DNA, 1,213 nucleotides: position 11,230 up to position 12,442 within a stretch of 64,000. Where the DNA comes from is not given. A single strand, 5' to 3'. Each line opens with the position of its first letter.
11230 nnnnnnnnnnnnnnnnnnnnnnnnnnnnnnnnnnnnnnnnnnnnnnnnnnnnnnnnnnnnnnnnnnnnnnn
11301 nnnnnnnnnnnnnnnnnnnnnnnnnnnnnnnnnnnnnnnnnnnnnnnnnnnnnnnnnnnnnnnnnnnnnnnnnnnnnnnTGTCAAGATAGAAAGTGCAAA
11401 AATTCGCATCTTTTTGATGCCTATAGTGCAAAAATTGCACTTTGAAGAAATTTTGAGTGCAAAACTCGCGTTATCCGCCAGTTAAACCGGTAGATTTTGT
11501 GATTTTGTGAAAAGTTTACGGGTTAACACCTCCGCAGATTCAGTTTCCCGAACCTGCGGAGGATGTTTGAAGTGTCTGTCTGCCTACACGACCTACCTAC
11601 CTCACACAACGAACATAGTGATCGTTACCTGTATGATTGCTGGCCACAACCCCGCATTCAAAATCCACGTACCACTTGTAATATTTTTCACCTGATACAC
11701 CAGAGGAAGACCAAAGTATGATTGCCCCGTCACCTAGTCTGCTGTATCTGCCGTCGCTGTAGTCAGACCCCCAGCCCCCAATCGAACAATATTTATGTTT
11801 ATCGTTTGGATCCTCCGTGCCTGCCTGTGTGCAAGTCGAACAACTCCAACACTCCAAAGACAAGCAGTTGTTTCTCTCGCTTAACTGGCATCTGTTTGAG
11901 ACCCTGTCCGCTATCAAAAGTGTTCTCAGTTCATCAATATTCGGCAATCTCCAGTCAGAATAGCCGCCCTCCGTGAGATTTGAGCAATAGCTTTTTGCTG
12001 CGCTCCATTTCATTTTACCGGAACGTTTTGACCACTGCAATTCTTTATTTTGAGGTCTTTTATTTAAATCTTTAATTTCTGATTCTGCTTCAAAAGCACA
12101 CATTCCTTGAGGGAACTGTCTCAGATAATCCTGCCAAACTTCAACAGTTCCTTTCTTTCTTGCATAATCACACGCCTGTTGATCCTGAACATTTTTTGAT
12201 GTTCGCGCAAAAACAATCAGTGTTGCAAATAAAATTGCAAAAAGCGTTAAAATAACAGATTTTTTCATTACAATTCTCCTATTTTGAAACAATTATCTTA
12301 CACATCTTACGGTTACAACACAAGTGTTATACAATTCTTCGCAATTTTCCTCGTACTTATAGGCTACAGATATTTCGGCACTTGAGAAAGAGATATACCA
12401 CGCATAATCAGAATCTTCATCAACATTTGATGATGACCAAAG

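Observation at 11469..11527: A ~58-nt intergenic element present in at least two near-identical copies plus one degenerate copy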

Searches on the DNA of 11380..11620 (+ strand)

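Call 55: search_rna_families(source=window, start=11380, end=11620, threshold=evalue, max_evalue=10)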
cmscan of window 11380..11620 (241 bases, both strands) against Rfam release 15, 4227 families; matches with E-value up to 10: 2.
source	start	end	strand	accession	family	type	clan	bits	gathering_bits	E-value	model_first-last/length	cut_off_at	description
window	11428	11468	-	RF00713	mir-239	Gene; miRNA;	-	17.4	49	0.29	1-74/74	no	mir-239 microRNA precursor family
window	11429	11469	+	RF00713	mir-239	Gene; miRNA;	-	15.8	49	0.84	1-74/74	no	mir-239 microRNA precursor family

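Call 85: search_dna_similar(query=window:11470-11529:+, collection=plasmids, mode=distant, max_evalue=0.1, max_rows=5)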
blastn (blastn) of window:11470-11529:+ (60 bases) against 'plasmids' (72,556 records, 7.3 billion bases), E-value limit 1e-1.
No match.

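Call 86: search_dna_similar(query=window:11470-11529:+, collection=phages, mode=distant, max_evalue=0.1, max_rows=5)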
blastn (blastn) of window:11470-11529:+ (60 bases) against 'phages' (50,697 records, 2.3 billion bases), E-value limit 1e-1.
No match.
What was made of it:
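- Plasmid and phage records gave no match (calls 85, 86).
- Tried and rejected: Plasmid and phage BLAST gave nothing (calls 85, 86).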

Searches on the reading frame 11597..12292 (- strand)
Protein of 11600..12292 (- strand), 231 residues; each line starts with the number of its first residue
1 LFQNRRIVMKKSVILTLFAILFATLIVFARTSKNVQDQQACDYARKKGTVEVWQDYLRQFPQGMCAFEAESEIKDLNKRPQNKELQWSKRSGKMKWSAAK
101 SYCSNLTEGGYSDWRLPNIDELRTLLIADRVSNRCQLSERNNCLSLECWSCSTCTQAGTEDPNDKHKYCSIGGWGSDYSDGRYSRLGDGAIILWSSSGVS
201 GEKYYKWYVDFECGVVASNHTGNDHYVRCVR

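Call 16: search_protein_families(library=pfam, proteins=[window:11600-12292:-], max_evalue=0.01)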
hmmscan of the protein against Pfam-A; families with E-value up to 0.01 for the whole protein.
window:11600-12292:- (231 aa): 2 families
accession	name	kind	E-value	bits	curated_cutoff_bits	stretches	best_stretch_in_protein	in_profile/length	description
PF07603.17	Lcl_C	-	4.6e-20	72.5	34.9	2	81-182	6-101/117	Lcl C-terminal domain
PF20130.4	DUF6520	-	0.00021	22.1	25.4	1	9-51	1-45/83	Family of unknown function (DUF6520)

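Call 74: find_encoding_contigs(protein=window:11597-12268:-, flank=5000, max_places=8)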
Protein window:11597-12268:- (223 aa): 2 contigs read that carry it; 2 places shown.
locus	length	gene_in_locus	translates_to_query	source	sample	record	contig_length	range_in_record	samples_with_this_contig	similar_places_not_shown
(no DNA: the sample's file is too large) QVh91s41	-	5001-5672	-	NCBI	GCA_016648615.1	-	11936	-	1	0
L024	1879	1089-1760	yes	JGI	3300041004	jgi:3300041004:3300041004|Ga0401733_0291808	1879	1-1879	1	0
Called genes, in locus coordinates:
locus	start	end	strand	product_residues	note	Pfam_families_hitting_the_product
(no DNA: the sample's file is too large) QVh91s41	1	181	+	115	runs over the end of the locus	PF13620:CarboxypepD_reg, PF13715:CarbopepD_reg_2, PF09430:EMC7_beta-sandw (weak)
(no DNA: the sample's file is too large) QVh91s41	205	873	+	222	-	-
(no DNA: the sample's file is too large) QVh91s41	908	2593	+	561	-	PF13620:CarboxypepD_reg, PF13715:CarbopepD_reg_2, PF22076:Cep192_D6 (weak), PF07603:Lcl_C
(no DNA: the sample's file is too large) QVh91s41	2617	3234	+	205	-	PF07603:Lcl_C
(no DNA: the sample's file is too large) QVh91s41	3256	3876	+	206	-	PF07603:Lcl_C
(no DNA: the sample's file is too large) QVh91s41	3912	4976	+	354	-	PF07603:Lcl_C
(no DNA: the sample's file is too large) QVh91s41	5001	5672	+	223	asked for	PF07603:Lcl_C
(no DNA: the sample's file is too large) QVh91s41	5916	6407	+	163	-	PF01909:NTP_transf_2, PF18765:Polbeta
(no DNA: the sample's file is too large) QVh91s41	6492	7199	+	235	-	PF00005:ABC_tran, PF13304:AAA_21 (faint)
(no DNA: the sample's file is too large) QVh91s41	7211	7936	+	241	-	-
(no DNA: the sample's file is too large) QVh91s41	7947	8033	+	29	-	?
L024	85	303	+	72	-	-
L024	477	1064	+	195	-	PF07603:Lcl_C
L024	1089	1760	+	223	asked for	PF07603:Lcl_C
